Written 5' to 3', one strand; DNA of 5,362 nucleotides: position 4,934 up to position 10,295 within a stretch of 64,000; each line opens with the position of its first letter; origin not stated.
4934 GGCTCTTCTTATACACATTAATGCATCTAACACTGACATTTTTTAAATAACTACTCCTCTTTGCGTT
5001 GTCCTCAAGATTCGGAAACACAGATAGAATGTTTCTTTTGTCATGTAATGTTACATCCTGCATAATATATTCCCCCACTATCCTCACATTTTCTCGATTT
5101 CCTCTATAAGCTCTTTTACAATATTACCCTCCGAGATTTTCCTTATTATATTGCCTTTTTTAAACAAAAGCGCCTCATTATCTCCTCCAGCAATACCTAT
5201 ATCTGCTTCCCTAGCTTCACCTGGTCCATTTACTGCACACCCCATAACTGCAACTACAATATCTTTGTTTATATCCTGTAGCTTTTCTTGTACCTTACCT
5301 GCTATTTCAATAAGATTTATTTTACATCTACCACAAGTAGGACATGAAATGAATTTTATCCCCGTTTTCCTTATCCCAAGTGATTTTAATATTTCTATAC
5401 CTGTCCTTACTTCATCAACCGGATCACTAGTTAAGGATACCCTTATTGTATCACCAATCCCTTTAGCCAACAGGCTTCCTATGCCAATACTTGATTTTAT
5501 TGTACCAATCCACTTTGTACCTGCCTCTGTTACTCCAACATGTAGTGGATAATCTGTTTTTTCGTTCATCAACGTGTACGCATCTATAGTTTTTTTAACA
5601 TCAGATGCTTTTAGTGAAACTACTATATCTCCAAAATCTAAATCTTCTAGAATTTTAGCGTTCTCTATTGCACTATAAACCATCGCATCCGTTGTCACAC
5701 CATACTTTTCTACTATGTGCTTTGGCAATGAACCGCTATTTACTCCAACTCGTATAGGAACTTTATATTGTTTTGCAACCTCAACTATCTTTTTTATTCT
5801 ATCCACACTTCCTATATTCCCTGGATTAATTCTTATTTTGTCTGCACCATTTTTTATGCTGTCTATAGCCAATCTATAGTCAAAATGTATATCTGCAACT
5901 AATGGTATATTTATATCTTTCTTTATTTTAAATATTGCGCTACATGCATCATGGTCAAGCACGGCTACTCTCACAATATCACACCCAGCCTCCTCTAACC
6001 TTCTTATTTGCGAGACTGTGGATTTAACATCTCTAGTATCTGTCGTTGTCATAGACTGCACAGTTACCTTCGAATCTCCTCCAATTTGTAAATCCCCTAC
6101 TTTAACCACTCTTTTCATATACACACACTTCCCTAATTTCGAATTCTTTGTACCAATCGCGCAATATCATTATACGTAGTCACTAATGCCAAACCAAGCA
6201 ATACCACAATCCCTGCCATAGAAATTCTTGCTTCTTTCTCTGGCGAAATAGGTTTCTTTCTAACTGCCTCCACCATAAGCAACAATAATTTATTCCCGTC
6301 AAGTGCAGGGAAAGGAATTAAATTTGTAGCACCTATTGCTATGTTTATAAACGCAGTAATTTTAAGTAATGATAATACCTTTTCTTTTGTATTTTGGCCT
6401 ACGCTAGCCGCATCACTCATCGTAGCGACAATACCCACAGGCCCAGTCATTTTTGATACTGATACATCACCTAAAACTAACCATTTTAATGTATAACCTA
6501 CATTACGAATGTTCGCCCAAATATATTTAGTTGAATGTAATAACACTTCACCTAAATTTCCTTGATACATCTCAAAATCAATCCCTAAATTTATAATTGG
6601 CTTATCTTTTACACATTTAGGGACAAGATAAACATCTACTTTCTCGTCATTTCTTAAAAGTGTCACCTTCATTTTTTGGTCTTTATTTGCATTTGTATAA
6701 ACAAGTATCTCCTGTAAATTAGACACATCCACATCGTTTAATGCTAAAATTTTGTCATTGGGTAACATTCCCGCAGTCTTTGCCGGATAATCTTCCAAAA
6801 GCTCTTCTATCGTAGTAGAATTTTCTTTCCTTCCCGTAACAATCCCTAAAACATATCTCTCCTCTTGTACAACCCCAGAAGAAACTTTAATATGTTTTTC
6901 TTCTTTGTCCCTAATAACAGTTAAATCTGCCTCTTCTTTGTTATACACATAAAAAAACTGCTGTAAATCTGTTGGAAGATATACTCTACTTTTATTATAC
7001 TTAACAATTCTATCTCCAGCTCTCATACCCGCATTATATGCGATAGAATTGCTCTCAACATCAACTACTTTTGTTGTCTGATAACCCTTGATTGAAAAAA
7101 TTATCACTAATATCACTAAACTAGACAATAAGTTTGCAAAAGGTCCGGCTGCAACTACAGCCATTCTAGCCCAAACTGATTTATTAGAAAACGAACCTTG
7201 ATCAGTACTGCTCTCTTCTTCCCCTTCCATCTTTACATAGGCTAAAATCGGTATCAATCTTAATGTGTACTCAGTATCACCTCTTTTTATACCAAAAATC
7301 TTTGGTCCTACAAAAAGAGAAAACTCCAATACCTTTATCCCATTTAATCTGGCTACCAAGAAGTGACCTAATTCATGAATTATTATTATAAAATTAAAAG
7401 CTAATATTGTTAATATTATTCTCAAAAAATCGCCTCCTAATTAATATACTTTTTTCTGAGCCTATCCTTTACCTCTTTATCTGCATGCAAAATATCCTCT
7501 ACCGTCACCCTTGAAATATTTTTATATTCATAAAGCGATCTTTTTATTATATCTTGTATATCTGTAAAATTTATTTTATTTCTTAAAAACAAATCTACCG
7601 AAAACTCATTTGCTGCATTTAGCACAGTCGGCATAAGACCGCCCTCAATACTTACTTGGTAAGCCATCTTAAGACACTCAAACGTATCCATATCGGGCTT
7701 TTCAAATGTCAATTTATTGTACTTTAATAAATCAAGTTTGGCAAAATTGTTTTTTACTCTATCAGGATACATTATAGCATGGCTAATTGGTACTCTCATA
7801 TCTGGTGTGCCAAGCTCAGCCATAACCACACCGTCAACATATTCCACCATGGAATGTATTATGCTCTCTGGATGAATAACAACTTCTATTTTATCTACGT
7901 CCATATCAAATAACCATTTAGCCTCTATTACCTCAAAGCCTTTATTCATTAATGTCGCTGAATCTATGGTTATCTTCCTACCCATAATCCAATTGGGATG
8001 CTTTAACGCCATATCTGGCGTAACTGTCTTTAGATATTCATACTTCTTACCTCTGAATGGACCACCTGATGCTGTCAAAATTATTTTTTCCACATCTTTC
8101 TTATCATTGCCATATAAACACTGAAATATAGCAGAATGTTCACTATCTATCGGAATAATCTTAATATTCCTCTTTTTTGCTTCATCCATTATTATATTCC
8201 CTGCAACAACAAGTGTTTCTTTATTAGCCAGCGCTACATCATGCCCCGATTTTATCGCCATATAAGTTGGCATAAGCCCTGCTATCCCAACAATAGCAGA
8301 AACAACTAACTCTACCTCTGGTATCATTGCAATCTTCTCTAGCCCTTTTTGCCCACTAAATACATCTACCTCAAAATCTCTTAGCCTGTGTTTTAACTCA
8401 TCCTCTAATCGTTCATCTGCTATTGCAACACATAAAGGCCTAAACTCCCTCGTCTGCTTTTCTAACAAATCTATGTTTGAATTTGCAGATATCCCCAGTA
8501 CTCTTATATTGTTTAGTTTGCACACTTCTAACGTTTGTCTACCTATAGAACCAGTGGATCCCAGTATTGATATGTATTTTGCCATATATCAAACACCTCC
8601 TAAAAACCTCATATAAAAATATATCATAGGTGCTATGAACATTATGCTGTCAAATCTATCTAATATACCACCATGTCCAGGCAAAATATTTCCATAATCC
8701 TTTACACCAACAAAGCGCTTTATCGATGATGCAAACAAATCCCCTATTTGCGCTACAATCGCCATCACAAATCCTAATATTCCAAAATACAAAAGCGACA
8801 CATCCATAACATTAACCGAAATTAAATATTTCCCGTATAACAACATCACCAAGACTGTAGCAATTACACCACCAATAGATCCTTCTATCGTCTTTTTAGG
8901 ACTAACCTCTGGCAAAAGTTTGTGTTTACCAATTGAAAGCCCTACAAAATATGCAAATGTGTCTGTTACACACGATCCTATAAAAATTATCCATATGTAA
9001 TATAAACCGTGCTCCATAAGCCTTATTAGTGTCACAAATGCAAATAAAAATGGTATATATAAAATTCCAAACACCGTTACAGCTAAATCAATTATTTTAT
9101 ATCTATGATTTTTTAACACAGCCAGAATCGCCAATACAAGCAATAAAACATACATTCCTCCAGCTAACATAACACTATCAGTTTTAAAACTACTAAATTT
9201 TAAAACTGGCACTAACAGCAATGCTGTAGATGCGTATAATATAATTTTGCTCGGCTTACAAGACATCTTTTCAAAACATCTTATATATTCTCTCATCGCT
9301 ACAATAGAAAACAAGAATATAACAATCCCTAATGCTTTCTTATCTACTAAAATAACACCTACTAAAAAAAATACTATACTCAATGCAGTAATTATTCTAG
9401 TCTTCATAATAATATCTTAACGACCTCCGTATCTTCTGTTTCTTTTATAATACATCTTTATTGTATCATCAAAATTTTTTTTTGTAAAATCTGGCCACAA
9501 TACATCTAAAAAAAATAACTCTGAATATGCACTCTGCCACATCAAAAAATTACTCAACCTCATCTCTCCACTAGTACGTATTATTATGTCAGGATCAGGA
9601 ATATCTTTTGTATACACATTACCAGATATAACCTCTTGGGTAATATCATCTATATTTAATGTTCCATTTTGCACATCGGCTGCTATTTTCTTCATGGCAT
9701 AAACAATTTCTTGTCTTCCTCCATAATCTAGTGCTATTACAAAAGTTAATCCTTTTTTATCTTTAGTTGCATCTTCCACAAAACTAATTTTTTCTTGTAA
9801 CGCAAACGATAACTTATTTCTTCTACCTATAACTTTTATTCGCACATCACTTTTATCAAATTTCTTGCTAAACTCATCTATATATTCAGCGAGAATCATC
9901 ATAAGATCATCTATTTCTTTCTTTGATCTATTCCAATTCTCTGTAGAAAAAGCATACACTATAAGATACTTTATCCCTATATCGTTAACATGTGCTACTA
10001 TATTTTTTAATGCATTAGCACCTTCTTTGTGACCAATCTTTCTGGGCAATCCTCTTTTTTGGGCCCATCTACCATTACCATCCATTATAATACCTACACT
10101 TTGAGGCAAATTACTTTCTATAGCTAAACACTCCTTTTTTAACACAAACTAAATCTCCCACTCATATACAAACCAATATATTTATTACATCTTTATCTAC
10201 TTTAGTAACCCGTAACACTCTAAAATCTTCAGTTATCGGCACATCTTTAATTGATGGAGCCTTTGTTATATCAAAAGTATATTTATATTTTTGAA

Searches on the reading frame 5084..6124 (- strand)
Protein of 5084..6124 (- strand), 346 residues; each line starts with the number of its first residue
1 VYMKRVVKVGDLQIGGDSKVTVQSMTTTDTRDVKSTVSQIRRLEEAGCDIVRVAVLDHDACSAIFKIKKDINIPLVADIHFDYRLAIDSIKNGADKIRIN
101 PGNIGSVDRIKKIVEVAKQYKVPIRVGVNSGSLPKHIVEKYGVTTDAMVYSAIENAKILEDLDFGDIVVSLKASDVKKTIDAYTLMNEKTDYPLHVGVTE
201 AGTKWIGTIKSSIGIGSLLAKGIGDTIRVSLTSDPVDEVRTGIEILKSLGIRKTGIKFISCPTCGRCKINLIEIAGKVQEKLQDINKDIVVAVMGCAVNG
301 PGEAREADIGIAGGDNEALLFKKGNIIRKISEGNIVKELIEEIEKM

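Call 40: search_protein_families(library=pfam, proteins=[window:5084-6124:-], max_evalue=0.00001)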
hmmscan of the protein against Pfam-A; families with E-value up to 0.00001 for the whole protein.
window:5084-6124:- (346 aa): 1 family
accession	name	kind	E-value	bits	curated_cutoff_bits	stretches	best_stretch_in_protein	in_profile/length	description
PF04551.19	GcpE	-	1.6e-151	504.6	32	1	5-345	2-343/343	GcpE protein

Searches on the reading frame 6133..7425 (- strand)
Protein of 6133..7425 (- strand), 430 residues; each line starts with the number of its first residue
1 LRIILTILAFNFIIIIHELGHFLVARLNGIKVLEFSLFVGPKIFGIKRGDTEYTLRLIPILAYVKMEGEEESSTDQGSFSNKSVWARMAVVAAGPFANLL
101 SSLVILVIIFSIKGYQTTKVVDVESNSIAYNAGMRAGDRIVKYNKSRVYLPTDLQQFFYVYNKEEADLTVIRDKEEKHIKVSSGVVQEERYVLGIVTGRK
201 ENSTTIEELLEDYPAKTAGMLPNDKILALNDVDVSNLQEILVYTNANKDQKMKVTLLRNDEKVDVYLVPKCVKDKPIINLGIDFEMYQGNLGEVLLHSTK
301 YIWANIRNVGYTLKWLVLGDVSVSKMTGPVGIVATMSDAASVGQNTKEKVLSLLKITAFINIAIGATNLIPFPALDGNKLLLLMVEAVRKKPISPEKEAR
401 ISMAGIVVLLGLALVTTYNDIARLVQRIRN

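Call 40: search_protein_families(library=pfam, proteins=[window:6133-7425:-], max_evalue=0.00001)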
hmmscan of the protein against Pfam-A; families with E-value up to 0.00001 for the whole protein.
window:6133-7425:- (430 aa): 4 families
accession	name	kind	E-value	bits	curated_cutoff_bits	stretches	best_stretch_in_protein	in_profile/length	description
PF02163.28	Peptidase_M50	-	2.8e-56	190.8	27.2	1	6-411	2-220/221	Peptidase family M50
PF17820.7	PDZ_6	-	4.6e-16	58.8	27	1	120-172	2-54/54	PDZ domain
PF13180.12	PDZ_2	-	9e-15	55.2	27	1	193-265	3-76/80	PDZ domain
PF00595.29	PDZ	-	3.5e-08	34.2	23.2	0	198-256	19-78/81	PDZ domain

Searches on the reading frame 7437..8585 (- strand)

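Call 40: search_protein_families(library=pfam, proteins=[window:7437-8585:-], max_evalue=0.00001)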
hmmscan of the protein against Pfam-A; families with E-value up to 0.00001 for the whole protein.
window:7437-8585:- (382 aa): 3 families
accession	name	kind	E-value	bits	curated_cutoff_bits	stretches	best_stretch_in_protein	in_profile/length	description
PF08436.17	DXP_redisom_C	-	2.8e-41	140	26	1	143-226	1-84/84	1-deoxy-D-xylulose 5-phosphate reductoisomerase C-terminal domain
PF02670.22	DXP_reductoisom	-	1.1e-40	139.7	21.7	1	5-129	1-129/129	1-deoxy-D-xylulose 5-phosphate reductoisomerase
PF13288.12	DXPR_C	-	3.5e-39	134.1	27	1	258-374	1-114/115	DXP reductoisomerase C-terminal domain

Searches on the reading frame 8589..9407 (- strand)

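Call 40: search_protein_families(library=pfam, proteins=[window:8589-9407:-], max_evalue=0.00001)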
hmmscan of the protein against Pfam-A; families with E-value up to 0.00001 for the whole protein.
window:8589-9407:- (272 aa): 1 family
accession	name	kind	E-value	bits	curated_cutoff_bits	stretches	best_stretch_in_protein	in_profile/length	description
PF01148.25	CTP_transf_1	-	3.1e-60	204.7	24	1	2-268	1-263/264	Cytidylyltransferase family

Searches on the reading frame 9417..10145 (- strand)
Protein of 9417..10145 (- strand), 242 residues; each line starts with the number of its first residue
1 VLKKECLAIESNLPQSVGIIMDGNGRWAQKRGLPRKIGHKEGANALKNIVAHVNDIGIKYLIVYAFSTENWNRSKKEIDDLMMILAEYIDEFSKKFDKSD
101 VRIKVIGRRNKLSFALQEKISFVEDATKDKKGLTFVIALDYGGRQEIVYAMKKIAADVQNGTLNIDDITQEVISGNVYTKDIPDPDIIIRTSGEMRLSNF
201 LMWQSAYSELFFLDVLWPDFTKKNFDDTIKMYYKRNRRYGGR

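Call 40: search_protein_families(library=pfam, proteins=[window:9417-10145:-], max_evalue=0.00001)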
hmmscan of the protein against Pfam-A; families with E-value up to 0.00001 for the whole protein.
window:9417-10145:- (242 aa): 1 family
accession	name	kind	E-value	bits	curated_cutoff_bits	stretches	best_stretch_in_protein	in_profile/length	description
PF01255.24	Prenyltransf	-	2.3e-83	279.5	27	1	20-240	1-219/219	Putative undecaprenyl diphosphate synthase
